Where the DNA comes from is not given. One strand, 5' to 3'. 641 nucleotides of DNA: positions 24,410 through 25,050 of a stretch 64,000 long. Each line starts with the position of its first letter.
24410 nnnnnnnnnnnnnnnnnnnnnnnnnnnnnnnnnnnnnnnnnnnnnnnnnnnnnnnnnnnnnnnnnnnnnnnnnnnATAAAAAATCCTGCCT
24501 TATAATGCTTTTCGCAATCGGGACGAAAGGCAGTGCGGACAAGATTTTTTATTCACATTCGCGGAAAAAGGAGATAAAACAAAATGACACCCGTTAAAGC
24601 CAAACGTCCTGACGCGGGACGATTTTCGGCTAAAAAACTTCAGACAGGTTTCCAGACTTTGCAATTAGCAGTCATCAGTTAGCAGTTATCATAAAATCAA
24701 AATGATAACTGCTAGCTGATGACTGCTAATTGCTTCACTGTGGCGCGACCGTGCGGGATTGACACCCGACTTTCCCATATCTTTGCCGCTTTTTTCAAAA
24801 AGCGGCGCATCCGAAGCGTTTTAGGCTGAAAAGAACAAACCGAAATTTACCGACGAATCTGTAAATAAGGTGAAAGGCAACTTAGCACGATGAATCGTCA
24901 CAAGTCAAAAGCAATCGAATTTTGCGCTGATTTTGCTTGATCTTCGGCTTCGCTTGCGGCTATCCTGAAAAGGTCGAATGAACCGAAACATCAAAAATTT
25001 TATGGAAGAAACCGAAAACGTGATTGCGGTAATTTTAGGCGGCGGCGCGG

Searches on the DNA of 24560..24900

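Call 40: search_rna_families(source=window, start=24560, end=24900, threshold=gathering, show_alignments=1)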
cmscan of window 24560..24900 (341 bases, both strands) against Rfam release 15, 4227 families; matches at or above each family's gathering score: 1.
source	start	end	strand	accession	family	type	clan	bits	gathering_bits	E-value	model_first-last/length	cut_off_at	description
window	24626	24829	-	RF00174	Cobalamin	Cis-reg; riboswitch;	CL00101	38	31.5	2.4e-08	1-189/189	no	Cobalamin riboswitch aptamer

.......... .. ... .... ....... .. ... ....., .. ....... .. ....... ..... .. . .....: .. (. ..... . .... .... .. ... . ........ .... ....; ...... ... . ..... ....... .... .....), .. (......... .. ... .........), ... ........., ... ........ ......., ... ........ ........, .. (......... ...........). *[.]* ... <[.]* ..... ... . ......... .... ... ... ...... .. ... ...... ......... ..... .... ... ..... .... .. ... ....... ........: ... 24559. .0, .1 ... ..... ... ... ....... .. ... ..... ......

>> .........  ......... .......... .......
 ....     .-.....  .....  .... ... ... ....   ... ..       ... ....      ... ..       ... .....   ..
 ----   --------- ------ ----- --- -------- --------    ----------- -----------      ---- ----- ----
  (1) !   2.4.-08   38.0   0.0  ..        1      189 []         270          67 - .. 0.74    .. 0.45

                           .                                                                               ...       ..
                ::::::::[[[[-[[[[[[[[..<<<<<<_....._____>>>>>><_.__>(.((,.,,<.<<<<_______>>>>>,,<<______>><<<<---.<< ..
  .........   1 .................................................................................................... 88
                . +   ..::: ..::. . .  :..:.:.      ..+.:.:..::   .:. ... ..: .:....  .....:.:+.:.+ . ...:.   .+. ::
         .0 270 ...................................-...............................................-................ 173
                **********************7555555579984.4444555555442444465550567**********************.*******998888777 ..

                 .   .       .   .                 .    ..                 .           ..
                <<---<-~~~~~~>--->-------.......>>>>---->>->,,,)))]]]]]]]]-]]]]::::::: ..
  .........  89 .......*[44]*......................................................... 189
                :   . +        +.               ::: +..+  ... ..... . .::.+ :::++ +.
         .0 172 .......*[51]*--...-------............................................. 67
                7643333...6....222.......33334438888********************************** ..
